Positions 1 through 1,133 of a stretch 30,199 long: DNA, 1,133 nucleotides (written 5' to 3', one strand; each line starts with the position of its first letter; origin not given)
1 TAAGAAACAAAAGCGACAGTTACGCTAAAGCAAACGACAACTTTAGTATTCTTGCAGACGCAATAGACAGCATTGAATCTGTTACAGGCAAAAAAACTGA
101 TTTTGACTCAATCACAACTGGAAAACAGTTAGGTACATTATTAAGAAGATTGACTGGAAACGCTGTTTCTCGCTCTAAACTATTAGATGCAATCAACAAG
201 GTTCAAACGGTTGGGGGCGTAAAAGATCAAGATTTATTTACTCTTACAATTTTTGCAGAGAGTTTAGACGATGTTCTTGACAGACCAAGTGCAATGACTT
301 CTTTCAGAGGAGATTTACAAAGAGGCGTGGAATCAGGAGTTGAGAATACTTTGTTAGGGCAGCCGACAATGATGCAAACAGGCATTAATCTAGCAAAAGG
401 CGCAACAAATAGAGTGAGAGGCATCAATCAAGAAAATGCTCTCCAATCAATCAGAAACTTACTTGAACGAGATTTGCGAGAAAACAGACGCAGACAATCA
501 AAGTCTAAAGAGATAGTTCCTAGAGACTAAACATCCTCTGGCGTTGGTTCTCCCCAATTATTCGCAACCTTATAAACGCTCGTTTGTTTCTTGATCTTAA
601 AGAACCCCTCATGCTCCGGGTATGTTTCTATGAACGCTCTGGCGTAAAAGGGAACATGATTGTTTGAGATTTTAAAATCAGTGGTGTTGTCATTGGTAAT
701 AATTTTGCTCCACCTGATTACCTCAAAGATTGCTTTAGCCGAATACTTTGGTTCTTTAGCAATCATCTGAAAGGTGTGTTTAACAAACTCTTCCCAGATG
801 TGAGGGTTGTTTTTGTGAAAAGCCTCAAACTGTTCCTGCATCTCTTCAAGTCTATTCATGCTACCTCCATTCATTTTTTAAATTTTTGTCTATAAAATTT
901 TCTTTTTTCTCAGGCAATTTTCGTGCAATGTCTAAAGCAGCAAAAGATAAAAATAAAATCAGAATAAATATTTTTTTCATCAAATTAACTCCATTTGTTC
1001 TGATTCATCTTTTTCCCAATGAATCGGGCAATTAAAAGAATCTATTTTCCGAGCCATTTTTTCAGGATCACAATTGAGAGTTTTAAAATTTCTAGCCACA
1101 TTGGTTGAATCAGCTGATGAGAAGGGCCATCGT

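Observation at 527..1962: Orphan minimal TGT-fold (DpdA-like) enzyme in an AT-rich, translationally coupled four-gene early module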

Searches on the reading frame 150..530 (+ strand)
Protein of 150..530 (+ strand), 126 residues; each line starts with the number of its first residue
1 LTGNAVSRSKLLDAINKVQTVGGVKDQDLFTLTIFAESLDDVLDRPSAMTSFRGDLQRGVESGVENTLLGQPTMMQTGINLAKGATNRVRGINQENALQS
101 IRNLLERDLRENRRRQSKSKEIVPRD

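Call 17: search_protein_families(library=pfam, proteins=[window:150-530:+], max_evalue=0.01)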
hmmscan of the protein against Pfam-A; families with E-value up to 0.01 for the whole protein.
window:150-530:+ (126 aa): 0 families

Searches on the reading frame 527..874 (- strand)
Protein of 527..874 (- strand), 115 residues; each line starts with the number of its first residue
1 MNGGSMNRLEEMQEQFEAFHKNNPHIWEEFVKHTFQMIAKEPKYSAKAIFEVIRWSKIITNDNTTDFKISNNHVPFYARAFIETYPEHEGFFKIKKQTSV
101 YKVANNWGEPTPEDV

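Call 3: search_protein_families(library=pfam, proteins=[window:527-874:-], max_evalue=1)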
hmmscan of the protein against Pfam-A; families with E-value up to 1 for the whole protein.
window:527-874:- (115 aa): 1 family
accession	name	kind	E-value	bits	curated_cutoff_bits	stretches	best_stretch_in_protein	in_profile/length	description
PF24722.1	DUF7674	-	0.017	15.6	27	1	8-55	7-58/111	Domain of unknown function (DUF7674)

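Call 4: search_protein_families(library=phrogs, proteins=[window:527-874:-], max_evalue=1)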
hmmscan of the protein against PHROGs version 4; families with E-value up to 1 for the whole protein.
window:527-874:- (115 aa): 2 families
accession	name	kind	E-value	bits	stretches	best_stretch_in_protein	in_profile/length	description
phrog_13625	-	unknown function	5.5e-20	72.3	1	11-99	3-91/94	-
phrog_5682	-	DNA, RNA and nucleotide metabolism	0.18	12.1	1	18-71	142-196/209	thymidylate synthase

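Call 5: search_protein_families(library=ncbifam, proteins=[window:527-874:-], max_evalue=1)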
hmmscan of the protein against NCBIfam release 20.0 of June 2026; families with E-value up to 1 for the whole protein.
window:527-874:- (115 aa): 1 family
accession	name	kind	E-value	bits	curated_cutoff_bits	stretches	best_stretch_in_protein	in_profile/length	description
TIGR03295.1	frhA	equivalog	0.057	12.4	392.5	1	7-86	187-270/412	coenzyme F420 hydrogenase subunit alpha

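Call 85: search_dna_similar(query=window:527-859:-, collection=phages, mode=protein, max_evalue=0.001, max_rows=25)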
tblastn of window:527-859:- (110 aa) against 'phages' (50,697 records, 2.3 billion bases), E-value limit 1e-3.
Records with a match: 63; places in all: 63; records where one place covers at least 80% of the query: 51.
Best place of each record, by identity: <60% 63.
By first word of the organism name: Acinetobacter 23; Polaribacter 17; Mycobacterium 10; Cyanophage 4; Prochlorococcus 4; Mesorhizobium 2; Roseobacter 1; Pelagibacter 1; Tunturiibacter 1.
By host as written in the record: Polaribacter sp. HaHaR_3_91 11; Acinetobacter baumannii 10; Polaribacter sp. R2A056_3_33 6; - 4; Mycobacterium smegmatis mc2 155 4; Acinetobacter baumannii Acb8/09 2; Acinetobacter baumannii Paris-B09 2; Acinetobacter sp. 2; and 17 more.
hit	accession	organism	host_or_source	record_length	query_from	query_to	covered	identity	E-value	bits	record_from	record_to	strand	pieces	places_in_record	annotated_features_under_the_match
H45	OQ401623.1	Roseobacter phage CRP-901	Roseobacter sp. FZCC0083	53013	3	109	97%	39.5%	3e-15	75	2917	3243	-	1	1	hypothetical protein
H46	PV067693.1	Acinetobacter phage Acba_22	Acinetobacter sp. 34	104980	4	107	95%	33.0%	1e-9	59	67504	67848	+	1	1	hypothetical protein (x2)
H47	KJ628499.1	Acinetobacter phage vB_AbaM_phiAbaA1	Acinetobacter baumannii Acb8/09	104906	4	107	95%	33.0%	2e-9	59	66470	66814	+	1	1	hypothetical protein (x2)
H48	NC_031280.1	Acinetobacter phage vB_AbaM_phiAbaA1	Acinetobacter baumannii Acb8/09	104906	4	107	95%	33.0%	2e-9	59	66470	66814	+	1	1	hypothetical protein (x2)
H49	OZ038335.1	Acinetobacter phage vB_AbaM_KissB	-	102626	4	91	80%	36.6%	3e-9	58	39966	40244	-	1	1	hypothetical protein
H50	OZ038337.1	Acinetobacter phage vB_AbaM_Rocket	-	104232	4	91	80%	36.6%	3e-9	58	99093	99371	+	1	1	hypothetical protein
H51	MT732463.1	Polaribacter phage Freya_1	Polaribacter sp. HaHaR_3_91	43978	7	95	81%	34.4%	1e-8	56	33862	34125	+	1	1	hypothetical protein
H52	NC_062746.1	Polaribacter phage Freya_1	Polaribacter sp. HaHaR_3_91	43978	7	95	81%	34.4%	1e-8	56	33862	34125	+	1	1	hypothetical protein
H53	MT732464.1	Polaribacter phage Freya_2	Polaribacter sp. HaHaR_3_91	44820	7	95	81%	34.4%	1e-8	56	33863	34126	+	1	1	hypothetical protein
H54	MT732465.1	Polaribacter phage Freya_3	Polaribacter sp. HaHaR_3_91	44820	7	95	81%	34.4%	1e-8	56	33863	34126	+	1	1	hypothetical protein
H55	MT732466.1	Polaribacter phage Freya_4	Polaribacter sp. HaHaR_3_91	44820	7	95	81%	34.4%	1e-8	56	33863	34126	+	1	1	hypothetical protein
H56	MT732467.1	Polaribacter phage Freya_5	Polaribacter sp. HaHaR_3_91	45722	7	95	81%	34.4%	1e-8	56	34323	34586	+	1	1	hypothetical protein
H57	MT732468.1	Polaribacter phage Freya_6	Polaribacter sp. HaHaR_3_91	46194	7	95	81%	34.4%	1e-8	56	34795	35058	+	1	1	hypothetical protein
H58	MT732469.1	Polaribacter phage Freya_7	Polaribacter sp. HaHaR_3_91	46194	7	95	81%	34.4%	1e-8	56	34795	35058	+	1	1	hypothetical protein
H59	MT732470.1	Polaribacter phage Freya_8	Polaribacter sp. HaHaR_3_91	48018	7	95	81%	34.4%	1e-8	56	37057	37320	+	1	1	hypothetical protein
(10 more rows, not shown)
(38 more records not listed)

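Call 95: search_protein_families(library=padloc, proteins=[window:527-859:-], max_evalue=1)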
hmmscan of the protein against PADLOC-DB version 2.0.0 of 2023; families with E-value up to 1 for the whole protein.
window:527-859:- (110 aa): 0 families

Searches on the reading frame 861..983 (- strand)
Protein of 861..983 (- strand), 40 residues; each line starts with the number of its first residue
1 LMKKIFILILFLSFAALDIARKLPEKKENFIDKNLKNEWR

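Call 3: search_protein_families(library=pfam, proteins=[window:861-983:-], max_evalue=1)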
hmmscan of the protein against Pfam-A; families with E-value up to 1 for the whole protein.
window:861-983:- (40 aa): 0 families

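Call 4: search_protein_families(library=phrogs, proteins=[window:861-983:-], max_evalue=1)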
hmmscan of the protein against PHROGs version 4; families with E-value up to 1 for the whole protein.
window:861-983:- (40 aa): 1 family
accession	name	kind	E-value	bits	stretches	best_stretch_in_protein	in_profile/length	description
phrog_35061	-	unknown function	0.075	14.5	1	5-34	42-70/97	-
